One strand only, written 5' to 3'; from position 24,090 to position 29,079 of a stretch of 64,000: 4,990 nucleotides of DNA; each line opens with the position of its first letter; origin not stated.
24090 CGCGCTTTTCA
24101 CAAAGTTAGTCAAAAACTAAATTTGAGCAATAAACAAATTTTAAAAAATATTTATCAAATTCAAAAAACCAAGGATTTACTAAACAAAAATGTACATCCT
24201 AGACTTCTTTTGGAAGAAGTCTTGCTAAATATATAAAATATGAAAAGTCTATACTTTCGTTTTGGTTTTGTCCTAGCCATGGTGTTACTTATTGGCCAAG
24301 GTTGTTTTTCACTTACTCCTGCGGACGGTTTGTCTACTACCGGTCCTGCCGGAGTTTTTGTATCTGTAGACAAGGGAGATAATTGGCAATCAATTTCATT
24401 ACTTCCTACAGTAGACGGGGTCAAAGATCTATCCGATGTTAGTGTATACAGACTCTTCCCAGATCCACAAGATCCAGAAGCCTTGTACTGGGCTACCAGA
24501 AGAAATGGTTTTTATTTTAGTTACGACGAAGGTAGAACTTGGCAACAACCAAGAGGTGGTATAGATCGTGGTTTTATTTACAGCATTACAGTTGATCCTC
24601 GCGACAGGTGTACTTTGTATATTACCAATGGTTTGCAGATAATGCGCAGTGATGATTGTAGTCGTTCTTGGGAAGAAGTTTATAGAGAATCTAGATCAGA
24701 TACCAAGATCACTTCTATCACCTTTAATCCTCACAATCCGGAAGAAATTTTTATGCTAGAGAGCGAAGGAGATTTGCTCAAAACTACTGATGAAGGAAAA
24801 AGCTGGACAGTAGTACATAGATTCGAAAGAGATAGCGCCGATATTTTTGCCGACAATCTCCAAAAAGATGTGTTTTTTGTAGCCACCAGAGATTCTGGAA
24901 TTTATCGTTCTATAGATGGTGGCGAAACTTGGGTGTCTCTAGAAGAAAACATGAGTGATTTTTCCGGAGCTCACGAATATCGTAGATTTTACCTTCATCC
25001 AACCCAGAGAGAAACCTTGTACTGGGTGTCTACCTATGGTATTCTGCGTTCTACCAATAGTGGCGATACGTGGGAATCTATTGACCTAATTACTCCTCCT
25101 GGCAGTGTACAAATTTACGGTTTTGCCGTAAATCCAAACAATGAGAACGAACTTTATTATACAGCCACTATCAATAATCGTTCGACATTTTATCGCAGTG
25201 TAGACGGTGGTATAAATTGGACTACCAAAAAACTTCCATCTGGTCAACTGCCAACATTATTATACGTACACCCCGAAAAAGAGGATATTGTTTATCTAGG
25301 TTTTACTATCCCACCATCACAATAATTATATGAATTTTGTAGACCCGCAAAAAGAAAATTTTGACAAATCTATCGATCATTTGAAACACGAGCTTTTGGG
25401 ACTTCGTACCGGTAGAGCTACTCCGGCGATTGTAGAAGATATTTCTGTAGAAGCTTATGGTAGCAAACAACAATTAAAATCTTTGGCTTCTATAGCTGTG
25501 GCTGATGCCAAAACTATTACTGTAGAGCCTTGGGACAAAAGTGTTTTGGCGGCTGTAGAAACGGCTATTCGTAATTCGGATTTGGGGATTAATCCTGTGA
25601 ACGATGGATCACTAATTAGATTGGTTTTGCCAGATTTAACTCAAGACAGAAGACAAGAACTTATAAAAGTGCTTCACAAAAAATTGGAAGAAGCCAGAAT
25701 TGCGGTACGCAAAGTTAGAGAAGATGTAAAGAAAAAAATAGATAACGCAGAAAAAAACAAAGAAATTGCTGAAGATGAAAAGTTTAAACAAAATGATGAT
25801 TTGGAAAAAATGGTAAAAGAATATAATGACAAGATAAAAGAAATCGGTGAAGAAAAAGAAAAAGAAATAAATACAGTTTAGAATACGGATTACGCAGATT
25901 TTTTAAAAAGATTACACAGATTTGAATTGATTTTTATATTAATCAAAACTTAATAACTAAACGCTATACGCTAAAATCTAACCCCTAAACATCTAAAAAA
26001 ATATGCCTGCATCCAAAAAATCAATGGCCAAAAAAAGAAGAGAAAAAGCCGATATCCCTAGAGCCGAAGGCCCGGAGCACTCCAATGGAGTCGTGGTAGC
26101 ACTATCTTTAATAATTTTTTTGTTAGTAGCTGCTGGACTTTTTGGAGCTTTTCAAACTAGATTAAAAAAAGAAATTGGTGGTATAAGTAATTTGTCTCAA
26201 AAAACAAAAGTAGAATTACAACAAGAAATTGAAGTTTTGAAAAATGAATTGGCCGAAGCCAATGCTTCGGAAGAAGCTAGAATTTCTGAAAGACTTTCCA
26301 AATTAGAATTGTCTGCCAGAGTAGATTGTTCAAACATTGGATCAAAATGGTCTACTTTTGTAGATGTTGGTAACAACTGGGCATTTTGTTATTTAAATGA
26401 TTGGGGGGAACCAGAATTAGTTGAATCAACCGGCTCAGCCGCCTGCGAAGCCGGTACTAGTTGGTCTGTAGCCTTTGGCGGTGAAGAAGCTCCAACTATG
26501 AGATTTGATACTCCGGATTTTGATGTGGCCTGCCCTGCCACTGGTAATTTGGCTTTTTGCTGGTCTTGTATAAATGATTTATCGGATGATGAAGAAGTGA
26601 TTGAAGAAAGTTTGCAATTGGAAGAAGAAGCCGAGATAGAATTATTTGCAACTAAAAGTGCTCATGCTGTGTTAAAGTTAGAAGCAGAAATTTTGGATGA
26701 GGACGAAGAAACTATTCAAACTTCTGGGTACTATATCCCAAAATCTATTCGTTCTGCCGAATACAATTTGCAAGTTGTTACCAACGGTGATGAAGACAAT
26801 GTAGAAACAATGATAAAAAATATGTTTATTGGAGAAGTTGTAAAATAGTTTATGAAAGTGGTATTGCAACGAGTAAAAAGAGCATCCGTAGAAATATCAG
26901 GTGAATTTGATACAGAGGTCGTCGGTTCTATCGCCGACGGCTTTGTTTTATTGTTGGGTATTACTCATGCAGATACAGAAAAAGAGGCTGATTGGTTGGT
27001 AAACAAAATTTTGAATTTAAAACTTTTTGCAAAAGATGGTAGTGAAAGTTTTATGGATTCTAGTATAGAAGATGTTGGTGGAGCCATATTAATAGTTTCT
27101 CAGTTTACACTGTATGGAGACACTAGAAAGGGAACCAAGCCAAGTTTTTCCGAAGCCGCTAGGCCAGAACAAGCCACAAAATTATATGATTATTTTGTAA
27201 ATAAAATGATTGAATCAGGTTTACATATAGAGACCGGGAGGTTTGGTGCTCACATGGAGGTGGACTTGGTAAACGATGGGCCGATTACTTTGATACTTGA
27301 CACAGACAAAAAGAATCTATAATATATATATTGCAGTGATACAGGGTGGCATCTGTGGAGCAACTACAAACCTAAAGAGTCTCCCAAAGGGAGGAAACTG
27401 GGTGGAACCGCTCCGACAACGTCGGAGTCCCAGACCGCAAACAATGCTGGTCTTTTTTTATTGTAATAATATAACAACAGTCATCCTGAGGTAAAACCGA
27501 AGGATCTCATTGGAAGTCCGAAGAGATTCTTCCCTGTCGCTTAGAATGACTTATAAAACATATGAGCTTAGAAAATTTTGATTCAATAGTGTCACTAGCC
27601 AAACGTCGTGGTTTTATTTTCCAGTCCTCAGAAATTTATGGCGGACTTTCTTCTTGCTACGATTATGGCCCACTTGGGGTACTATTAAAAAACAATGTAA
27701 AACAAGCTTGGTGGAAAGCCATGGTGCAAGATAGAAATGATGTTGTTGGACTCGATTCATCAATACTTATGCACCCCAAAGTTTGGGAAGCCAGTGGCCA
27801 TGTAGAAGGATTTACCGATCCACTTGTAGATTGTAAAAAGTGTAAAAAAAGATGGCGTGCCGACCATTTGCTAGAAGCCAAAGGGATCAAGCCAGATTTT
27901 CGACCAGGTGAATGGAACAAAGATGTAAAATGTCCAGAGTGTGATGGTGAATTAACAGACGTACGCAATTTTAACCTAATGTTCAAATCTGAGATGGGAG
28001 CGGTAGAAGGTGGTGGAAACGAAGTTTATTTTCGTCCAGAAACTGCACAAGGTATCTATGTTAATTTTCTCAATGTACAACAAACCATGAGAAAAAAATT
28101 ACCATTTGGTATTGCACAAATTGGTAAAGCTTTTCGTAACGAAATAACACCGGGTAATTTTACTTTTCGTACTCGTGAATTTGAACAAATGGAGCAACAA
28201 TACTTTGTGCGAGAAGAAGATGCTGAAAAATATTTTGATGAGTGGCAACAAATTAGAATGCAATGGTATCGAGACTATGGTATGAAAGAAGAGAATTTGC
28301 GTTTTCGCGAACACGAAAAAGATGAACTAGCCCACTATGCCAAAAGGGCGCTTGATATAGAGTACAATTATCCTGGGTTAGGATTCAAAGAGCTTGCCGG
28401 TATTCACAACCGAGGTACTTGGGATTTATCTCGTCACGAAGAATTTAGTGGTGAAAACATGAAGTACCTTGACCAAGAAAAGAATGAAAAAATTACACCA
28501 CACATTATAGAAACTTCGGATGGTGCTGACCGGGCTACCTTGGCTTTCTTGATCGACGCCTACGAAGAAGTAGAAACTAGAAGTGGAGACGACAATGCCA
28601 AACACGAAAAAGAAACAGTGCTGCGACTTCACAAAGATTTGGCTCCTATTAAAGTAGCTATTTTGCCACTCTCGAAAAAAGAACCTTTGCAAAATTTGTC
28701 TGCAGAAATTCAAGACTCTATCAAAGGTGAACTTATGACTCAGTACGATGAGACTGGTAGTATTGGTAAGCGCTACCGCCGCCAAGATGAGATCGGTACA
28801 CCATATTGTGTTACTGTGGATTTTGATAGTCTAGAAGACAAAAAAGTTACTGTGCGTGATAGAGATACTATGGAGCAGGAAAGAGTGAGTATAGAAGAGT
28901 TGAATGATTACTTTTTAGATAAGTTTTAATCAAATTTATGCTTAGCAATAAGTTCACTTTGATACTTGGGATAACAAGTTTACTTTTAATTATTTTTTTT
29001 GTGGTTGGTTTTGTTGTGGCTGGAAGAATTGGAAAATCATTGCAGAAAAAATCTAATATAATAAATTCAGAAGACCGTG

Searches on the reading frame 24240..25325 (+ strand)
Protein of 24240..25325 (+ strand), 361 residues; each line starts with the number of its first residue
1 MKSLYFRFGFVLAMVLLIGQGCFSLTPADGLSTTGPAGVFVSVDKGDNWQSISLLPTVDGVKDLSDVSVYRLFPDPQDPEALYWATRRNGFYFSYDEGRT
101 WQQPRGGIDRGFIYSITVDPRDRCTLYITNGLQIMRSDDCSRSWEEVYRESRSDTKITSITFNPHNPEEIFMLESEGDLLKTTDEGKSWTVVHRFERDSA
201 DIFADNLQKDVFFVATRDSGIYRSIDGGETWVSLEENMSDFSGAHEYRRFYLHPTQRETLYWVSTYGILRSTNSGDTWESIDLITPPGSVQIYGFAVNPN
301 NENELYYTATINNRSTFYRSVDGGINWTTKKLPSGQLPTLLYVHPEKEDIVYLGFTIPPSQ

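Call 88: search_protein_families(library=pfam, proteins=[window:24240-25325:+], max_evalue=0.00001)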
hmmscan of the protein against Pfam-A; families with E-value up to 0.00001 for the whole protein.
window:24240-25325:+ (361 aa): 4 families
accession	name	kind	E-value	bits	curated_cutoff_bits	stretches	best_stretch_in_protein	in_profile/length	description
PF15902.12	Sortilin-Vps10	-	2.1e-27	96.5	33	3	91-193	3-113/446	Sortilin, neurotensin receptor 3,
PF14870.12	PSII_BNR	-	4.2e-11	43.1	27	0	88-198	165-275/303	Photosynthesis system II assembly factor YCF48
PF02012.26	BNR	-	2.1e-09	36.4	27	0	318-328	1-11/12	BNR/Asp-box repeat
PF19755.4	DUF6242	-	8.6e-06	26.2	29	0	143-231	129-217/217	Domain of unknown function (DUF6242)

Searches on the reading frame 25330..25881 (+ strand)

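Call 88: search_protein_families(library=pfam, proteins=[window:25330-25881:+], max_evalue=0.00001)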
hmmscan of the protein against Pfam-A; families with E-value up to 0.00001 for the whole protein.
window:25330-25881:+ (183 aa): 1 family
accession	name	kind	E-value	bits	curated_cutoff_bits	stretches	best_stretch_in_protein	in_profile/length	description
PF01765.24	RRF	-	1.4e-55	188.1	29.7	1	18-180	1-163/164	Ribosome recycling factor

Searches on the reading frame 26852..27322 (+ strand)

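Call 89: search_protein_families(library=pfam, proteins=[window:26852-27322:+], max_evalue=0.00001)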
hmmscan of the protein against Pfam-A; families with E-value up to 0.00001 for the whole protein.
window:26852-27322:+ (156 aa): 1 family
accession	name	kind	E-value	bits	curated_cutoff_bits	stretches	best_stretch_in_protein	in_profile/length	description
PF02580.21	Tyr_Deacylase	-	4.2e-55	186.5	25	1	2-150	1-144/144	D-Tyr-tRNA(Tyr) deacylase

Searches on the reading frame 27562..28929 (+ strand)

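Call 89: search_protein_families(library=pfam, proteins=[window:27562-28929:+], max_evalue=0.00001)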
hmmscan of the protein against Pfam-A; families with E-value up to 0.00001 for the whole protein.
window:27562-28929:+ (455 aa): 2 families
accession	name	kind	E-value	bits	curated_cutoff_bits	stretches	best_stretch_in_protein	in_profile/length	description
PF03129.25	HGTP_anticodon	-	6.1e-22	78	21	1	364-452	1-92/94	Anticodon binding domain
PF00587.30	tRNA-synt_2b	-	2.2e-14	54.4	29.3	1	152-330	8-175/179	tRNA synthetase class II core domain (G, H, P, S and T)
